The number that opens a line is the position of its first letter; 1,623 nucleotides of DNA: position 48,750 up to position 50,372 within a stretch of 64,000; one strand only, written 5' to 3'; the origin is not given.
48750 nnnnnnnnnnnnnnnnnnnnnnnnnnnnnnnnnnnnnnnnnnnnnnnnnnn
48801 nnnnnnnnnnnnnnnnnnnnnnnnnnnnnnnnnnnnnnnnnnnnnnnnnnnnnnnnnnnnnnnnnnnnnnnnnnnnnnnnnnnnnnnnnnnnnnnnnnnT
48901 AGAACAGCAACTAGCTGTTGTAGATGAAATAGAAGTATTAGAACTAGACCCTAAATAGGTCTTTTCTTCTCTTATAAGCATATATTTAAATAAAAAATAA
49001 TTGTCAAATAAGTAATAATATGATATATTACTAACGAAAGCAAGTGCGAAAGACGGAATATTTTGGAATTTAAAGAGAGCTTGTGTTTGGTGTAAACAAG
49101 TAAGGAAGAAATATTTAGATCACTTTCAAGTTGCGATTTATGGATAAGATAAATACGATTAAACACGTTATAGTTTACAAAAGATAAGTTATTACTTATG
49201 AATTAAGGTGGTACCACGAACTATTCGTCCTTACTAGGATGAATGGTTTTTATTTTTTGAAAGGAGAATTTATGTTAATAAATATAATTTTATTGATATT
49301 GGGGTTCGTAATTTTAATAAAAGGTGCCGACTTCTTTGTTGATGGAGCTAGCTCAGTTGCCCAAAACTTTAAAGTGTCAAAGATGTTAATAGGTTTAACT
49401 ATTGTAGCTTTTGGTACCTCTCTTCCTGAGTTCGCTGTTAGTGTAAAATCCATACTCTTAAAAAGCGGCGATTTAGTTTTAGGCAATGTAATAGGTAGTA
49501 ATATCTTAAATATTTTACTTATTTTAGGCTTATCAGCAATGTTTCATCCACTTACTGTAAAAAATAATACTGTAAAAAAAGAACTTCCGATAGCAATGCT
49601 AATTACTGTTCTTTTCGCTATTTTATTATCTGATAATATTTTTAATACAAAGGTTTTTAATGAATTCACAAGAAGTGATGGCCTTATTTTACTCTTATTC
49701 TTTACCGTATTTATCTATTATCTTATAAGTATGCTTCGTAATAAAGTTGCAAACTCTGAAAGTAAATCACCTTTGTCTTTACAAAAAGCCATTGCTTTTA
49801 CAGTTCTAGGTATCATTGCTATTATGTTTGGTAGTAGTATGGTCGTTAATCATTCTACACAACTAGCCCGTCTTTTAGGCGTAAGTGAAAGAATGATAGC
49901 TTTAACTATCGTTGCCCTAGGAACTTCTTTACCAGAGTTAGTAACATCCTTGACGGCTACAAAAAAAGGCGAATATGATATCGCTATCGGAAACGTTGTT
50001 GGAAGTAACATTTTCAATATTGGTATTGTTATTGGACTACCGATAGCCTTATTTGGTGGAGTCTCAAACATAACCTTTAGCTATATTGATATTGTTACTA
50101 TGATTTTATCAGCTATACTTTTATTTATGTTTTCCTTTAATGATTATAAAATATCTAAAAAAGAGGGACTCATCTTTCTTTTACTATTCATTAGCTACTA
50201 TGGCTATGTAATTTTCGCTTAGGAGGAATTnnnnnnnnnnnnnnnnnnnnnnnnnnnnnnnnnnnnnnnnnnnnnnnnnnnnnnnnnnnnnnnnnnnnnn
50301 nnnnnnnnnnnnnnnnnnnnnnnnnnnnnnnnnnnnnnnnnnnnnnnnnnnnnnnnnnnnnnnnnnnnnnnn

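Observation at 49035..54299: T-box leader separated from ileS by two inserted CaCA antiporter genes (T-box–caca–caca–ileS operon)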

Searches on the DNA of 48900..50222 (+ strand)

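Call 4: search_rna_families(source=window, start=48900, end=49350, threshold=evalue, max_evalue=10, show_alignments=3)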
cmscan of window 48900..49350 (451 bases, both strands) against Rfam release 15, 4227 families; matches with E-value up to 10: 8.
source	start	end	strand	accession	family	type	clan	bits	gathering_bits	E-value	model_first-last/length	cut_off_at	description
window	49035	49235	+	RF00230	T-box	Cis-reg; leader;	-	86.7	93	1.4e-19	1-219/219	no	T-box leader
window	49191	49274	+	RF01054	preQ1-II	Cis-reg; riboswitch;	-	19.5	47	1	1-99/99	no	PreQ1-II (pre queuosine) riboswitch aptamer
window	49014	49073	+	RF01492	rli28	Gene; sRNA;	-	18.1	45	5.5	1-186/186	no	Listeria sRNA rli28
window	49174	49259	-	RF02861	IR_84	Gene; sRNA;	-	16.4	51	2.5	1-186/186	no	Neisseria sRNA 84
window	49217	49255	+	RF02847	Ref64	Gene; sRNA;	-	16.4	44.3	2.9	1-69/69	no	Enterococcus sRNA 64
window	49132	49173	-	RF04332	Plastid-rpoB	Cis-reg;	-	15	45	6.1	1-49/49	no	Plastid-rpoB 5UTR RNA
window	49204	49289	+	RF00265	SNORA69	Gene; snRNA; snoRNA; HACA-box;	-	14.7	47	6.9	1-132/132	no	Small nucleolar RNA SNORA69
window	49204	49291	+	RF02453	ncr952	Gene; sRNA;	-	14.2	100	1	1-143/143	no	Bacillus sRNA ncr952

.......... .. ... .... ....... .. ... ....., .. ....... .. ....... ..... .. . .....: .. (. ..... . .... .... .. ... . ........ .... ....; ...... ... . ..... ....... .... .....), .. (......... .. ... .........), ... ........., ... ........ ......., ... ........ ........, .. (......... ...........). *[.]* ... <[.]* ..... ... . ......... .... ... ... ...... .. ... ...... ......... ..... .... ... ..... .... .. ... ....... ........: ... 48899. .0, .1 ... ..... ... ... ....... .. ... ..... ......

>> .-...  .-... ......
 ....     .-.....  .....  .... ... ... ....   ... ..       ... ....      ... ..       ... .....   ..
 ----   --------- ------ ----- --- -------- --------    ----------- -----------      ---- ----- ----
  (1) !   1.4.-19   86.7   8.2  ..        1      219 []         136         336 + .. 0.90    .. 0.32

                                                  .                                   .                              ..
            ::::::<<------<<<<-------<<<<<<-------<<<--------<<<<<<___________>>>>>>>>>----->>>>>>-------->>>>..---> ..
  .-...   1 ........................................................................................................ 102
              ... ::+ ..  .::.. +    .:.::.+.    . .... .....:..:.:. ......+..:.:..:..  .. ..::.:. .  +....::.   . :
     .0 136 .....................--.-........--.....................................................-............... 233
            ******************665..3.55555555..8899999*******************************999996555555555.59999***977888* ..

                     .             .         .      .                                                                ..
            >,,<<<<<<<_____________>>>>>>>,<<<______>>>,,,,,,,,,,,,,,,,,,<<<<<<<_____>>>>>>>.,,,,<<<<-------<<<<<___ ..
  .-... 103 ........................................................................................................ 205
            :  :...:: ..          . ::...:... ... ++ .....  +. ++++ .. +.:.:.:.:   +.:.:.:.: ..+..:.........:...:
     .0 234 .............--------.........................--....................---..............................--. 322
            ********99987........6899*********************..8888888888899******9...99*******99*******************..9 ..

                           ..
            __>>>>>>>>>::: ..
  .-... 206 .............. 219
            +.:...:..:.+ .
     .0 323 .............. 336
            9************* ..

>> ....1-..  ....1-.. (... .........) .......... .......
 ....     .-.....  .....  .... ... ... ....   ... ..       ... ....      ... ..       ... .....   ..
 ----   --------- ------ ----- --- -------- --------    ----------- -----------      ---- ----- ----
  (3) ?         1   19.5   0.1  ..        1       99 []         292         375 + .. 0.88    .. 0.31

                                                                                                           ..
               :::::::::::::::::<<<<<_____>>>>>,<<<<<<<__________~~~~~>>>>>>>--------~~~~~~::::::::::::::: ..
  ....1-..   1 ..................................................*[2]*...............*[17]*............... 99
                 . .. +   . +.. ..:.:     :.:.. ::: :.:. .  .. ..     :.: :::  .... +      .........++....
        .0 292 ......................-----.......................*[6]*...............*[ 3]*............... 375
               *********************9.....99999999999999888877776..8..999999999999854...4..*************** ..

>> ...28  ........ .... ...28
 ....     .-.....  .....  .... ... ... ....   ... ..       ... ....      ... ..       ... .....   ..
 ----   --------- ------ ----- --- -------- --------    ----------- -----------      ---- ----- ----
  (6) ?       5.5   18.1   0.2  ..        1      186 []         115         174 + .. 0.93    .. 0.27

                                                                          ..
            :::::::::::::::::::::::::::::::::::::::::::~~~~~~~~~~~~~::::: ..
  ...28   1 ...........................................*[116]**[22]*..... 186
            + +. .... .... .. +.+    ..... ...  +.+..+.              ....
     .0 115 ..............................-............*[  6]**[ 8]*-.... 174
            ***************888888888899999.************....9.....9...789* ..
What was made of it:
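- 49119..49122 (+): Specifier codon AUC (Ile) plus the conserved 3' purine A. Position in the Rfam alignment immediately 5' of the stem-closing CUUU (call 4).
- On T-box leader (Rfam RF00230): 86.7 bits with a full-length match 1-219 and E 1.4e-19 in a 451-nt scan (call 4). AGAGA at 49074-49078 and UUUGGUGUAAA at 49086-49096 align to the conserved AGAGA and GGUG motifs of the model (call 4). The window has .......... where the model has gaUGAaagGGA (call 4).
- Checked: T-box: Rfam RF00230 matches 49035-49235 at 86.7 bits, E 1.4e-19 in a local scan (call 4).
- The Rfam score is just under the gathering threshold (call 4).
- Tried and rejected: A local permissive scan was needed to see the T-box (call 4).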

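Call 36: search_rna_families(sources=[L113, L147, L156, L158, L105, L106, L152], threshold=evalue, max_evalue=0.01)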
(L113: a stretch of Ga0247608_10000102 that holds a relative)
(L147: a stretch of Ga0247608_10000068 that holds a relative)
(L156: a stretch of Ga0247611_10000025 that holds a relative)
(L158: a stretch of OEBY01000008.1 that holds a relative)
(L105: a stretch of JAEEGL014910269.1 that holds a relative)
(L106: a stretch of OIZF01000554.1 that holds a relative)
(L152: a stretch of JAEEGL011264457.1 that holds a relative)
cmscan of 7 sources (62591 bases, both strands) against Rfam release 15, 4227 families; matches with E-value up to 0.01: 1.
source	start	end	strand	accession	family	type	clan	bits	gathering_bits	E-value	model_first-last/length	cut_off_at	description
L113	756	839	-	RF00005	tRNA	Gene; tRNA;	CL00001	58.5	29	4.5e-10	1-71/71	no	tRNA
